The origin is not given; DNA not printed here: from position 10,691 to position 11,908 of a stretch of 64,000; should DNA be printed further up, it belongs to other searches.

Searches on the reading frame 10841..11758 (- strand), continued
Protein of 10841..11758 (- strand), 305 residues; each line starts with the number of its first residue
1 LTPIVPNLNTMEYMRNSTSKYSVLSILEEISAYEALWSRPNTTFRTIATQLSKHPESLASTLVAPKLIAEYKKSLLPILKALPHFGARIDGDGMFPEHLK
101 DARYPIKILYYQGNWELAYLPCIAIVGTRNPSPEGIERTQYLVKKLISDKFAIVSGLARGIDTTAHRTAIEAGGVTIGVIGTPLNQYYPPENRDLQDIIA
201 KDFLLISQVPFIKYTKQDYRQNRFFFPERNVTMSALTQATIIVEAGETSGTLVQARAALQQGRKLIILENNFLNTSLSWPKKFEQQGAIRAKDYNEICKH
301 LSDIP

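Call 33: find_encoding_contigs(protein=P0004, flank=8000, max_places=2)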
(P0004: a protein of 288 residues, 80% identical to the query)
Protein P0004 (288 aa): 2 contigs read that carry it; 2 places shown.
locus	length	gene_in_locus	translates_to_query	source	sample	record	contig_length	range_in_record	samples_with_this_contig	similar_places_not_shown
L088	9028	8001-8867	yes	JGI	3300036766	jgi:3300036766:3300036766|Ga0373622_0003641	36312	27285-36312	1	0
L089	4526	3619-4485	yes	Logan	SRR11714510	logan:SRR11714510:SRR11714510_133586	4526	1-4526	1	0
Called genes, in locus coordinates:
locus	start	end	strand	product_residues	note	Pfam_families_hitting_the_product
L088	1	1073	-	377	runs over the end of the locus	PF13784:Fic_N, PF02661:Fic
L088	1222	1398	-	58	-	-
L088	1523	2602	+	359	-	PF01312:Bac_export_2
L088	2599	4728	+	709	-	PF00771:FHIPEP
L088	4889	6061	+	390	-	PF07201:HrpJ, PF22342:T3SS_CopN_3rd, PF09059:TyeA (weak)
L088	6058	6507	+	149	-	PF05932:CesT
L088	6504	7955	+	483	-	PF02446:Glyco_hydro_77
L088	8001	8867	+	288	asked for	PF02481:DNA_processg_A, PF18306:LDcluster4 (faint)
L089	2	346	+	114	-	?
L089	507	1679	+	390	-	PF07201:HrpJ, PF22342:T3SS_CopN_3rd, PF09059:TyeA (weak)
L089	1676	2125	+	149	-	PF05932:CesT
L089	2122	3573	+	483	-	PF02446:Glyco_hydro_77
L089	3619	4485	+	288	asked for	PF02481:DNA_processg_A, PF18306:LDcluster4 (faint)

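Call 56: predict_structure(alignment_id=A2)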
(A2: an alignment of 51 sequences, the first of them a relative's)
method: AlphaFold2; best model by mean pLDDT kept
length: 295 residues; sequences in the alignment: 51
mean_pLDDT: 92.6   pTM: 0.89
mean pLDDT of the five models: 92.6, 92.5, 92.2, 91.9, 91.8
residues with pLDDT >= 90: 247; 70-90: 33; 50-70: 7; < 50: 8
segments of 3 or more residues with pLDDT < 50: 1-8
pLDDT, mean of each block of 10 residues (from residue 1): 45 84 96 93 85 97 97 95 87 91 97 97 98 98 97 98 98 95 98 98 93 93 96 87 95 97 94 97 96 75
secondary structure, 60 per line:
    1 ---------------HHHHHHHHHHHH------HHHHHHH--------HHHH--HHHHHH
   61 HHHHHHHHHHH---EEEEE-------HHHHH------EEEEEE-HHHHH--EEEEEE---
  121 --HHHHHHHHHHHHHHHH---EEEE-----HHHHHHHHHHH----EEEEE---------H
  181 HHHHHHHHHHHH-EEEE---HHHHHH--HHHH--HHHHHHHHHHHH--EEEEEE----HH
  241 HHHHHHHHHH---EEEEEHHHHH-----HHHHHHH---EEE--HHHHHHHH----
elements in order: H16-27 H34-40 H49-52 H55-71 E75-79 H87-91 E98-103 H105-109 E112-117 H123-138 E142-145 H151-161 E166-170 H180-192 E194-197 H201-206 H209-212 H215-226 E229-234 H239-250 E254-258 H259-263 H269-275 E279-281 H284-291

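Call 59: fold_search(model_id=the predicted structure, library=pdb)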
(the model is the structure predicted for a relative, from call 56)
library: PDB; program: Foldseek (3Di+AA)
matches with E <= 10: 1492; with E <= 0.001: 66
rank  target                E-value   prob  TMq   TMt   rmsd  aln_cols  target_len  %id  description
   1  3uqz_C                2.9e-21  1.00  0.66  0.69   6.9       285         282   27  X-ray structure of DNA processing protein A (DprA) from Streptococcus pneumoniae (released 2012-08-29)
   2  3uqz_A                8.4e-21  1.00  0.66  0.69   6.8       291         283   27  X-ray structure of DNA processing protein A (DprA) from Streptococcus pneumoniae (released 2012-08-29)
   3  3uqz_B                1.0e-20  1.00  0.66  0.70   6.9       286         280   27  X-ray structure of DNA processing protein A (DprA) from Streptococcus pneumoniae (released 2012-08-29)
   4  8zva                  3.5e-18  1.00  0.71  0.69   5.7       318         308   24  structure of ShosA from E.coli APEC O1 (released 2025-04-09)
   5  3maj                  1.3e-17  1.00  0.76  0.64   4.4       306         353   25  Crystal structure of putative DNA processing protein DprA from Rhodopseudomonas palustris CGA009 (released 2010-05-12)
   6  4ljk_G                5.0e-14  1.00  0.60  0.81   3.4       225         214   27  Structural insights into the unique single-stranded DNA binding mode of DNA processing protein A from Helicobacter pyl (released 2014-01-01)
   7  5mll_A                8.0e-14  1.00  0.61  0.80   3.3       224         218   27  Structure of HpDprA at 1.9 Angstroms resolution (released 2017-12-20)
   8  5mll_B                8.0e-14  1.00  0.61  0.81   3.3       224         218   27  Structure of HpDprA at 1.9 Angstroms resolution (released 2017-12-20)
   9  4ljk_A                8.0e-14  1.00  0.60  0.80   3.3       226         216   26  Structural insights into the unique single-stranded DNA binding mode of DNA processing protein A from Helicobacter pyl (released 2014-01-01)
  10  4ljl_A                1.6e-13  1.00  0.63  0.83   3.2       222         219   28  Structural insights into the unique single-stranded DNA binding mode of DNA processing protein A from Helicobacter pyl (released 2014-01-01)
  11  4ljk_D                1.7e-13  1.00  0.61  0.81   3.4       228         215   27  Structural insights into the unique single-stranded DNA binding mode of DNA processing protein A from Helicobacter pyl (released 2014-01-01)
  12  4ljr_A                2.2e-13  1.00  0.61  0.83   3.3       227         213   28  Structural insights into the unique single-stranded DNA binding mode of DNA processing protein A from Helicobacter pyl (released 2014-01-01)
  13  4ljk_F                3.2e-13  1.00  0.60  0.80   3.4       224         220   27  Structural insights into the unique single-stranded DNA binding mode of DNA processing protein A from Helicobacter pyl (released 2014-01-01)
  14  4ljk_B                3.4e-13  1.00  0.61  0.81   3.3       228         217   28  Structural insights into the unique single-stranded DNA binding mode of DNA processing protein A from Helicobacter pyl (released 2014-01-01)
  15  6y01_AAA              4.2e-07  1.00  0.45  0.76   3.9       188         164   18  The structure of the molybdenum cofactor binding protein from the phototrophic bacterium Rippkaea orientalis (released 2020-09-16)
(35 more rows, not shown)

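Call 62: find_encoding_contigs(protein=P0009, flank=7000, max_places=1)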
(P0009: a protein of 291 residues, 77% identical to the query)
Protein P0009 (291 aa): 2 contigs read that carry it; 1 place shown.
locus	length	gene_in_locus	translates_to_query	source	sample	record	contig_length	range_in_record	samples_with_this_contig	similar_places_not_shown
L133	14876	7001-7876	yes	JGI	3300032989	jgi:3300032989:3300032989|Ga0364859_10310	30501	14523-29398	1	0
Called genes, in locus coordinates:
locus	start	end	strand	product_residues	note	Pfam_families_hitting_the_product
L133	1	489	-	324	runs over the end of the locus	PF02779:Transket_pyr, PF02780:Transketolase_C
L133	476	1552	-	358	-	PF00676:E1_dh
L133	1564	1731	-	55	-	-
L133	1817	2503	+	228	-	PF00929:RNase_T, PF13482:RNase_H_2 (weak), PF16473:Rv2179c-like (weak), PF12843:QSregVF_b (weak)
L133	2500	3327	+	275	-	PF01370:Epimerase, PF03807:F420_oxidored, PF13460:NAD_binding_10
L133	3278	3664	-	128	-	-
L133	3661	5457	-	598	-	-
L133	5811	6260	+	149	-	PF01381:HTH_3, PF12844:HTH_19, PF13560:HTH_31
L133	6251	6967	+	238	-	PF02661:Fic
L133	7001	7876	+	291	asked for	PF02481:DNA_processg_A, PF18306:LDcluster4 (faint)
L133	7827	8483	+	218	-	-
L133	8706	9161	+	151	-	PF00892:EamA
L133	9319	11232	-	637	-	PF00664:ABC_membrane, PF00005:ABC_tran, PF02463:SMC_N (weak)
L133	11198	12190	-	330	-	PF01039:Carboxyl_trans, PF03255:ACCA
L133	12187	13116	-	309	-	PF03734:YkuD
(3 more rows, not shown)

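Call 63: find_encoding_contigs(protein=P0013, flank=7000, max_places=1)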
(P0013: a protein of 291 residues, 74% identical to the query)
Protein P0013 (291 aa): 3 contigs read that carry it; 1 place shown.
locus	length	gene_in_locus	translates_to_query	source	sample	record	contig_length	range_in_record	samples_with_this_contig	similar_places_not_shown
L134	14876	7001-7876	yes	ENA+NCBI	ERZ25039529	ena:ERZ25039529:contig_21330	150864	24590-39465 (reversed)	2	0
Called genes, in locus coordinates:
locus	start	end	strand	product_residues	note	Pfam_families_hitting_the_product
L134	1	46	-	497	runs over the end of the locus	PF14496:NEL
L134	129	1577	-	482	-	PF00672:HAMP (weak), PF00211:Guanylate_cyc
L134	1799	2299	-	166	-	-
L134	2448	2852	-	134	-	PF01380:SIS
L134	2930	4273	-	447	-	PF13522:GATase_6, PF13537:GATase_7, PF01380:SIS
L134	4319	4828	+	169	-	PF03061:4HBT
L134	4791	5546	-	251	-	PF01209:Ubie_methyltran, PF13489:Methyltransf_23, PF13847:Methyltransf_31, PF08241:Methyltransf_11, PF08242:Methyltransf_12, PF13649:Methyltransf_25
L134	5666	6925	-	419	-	PF00324:AA_permease, PF13520:AA_permease_2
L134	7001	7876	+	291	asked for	PF02481:DNA_processg_A, PF18306:LDcluster4 (faint)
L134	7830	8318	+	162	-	-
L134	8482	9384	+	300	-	PF00389:2-Hacid_dh, PF02826:2-Hacid_dh_C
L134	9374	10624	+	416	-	PF01663:Phosphodiest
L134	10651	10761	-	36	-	-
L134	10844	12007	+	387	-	-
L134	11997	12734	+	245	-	PF00106:adh_short, PF23441:SDR (faint), PF13561:adh_short_C2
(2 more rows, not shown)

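Call 64: find_encoding_contigs(protein=P0012, flank=7000, max_places=1)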
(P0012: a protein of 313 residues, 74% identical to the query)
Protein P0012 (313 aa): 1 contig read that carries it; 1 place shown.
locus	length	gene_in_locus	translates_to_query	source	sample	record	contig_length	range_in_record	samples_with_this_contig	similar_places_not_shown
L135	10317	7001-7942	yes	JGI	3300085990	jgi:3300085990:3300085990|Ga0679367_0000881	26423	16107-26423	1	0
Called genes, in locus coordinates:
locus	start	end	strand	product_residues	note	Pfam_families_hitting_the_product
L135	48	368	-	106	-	-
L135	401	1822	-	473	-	PF00483:NTP_transferase, PF22640:ManC_GMP_beta-helix, PF01050:MannoseP_isomer, PF07883:Cupin_2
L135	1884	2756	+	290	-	PF06481:COX_ARM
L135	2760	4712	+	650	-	PF00115:COX1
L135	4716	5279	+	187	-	PF00510:COX3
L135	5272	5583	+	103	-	PF03626:COX4_pro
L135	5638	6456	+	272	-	PF00891:Methyltransf_2, PF13489:Methyltransf_23, PF01209:Ubie_methyltran, PF05175:MTS, PF13847:Methyltransf_31, PF08241:Methyltransf_11, PF08242:Methyltransf_12, PF13649:Methyltransf_25, +2 more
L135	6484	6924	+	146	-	PF09424:YqeY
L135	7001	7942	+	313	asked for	PF02481:DNA_processg_A, PF18306:LDcluster4 (faint)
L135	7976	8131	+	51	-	-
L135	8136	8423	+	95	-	-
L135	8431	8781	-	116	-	-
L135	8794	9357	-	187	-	PF07566:DUF1543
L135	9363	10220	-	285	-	PF11019:DUF2608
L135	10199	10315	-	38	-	?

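Call 65: find_encoding_contigs(protein=P0046, flank=7000, max_places=1)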
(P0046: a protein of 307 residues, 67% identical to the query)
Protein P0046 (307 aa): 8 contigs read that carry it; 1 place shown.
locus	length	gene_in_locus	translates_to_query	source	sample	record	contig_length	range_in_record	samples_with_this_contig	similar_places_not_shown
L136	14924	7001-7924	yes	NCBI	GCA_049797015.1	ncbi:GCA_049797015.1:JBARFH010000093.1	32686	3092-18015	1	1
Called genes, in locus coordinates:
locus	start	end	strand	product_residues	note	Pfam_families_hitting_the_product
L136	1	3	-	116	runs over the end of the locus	-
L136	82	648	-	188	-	PF22769:DCD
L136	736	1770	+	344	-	PF05496:RuvB_N, PF06068:TIP49 (faint), PF00004:AAA, PF07728:AAA_5 (weak), PF17864:AAA_lid_4, PF05491:WHD_RuvB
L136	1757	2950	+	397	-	PF08486:SpoIID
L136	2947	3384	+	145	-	PF13772:AIG2_2 (weak)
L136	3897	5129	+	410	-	PF00083:Sugar_tr (faint), PF07690:MFS_1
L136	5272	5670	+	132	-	-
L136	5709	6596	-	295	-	PF02498:Bro-N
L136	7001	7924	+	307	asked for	PF02481:DNA_processg_A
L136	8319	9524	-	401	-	PF00023:Ank (faint), PF13606:Ank_3 (faint), PF13637:Ank_4 (faint), PF13857:Ank_5 (faint), PF12796:Ank_2 (weak)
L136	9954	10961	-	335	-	PF07585:BBP7 (faint)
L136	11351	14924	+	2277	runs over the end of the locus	-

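Call 72: search_protein_families(library=pfam, proteins=[L004:6272-7354:-, L004:7341-7859:-], max_evalue=0.001)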
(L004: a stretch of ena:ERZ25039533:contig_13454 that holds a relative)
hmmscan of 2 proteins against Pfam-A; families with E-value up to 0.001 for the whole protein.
L004:6272-7354:- (360 aa): 0 families

L004:7341-7859:- (172 aa): 1 family
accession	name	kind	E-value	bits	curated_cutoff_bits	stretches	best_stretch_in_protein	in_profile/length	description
PF14280.11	DUF4365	-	3.7e-16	59.9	24.3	1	20-158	12-136/139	Domain of unknown function (DUF4365)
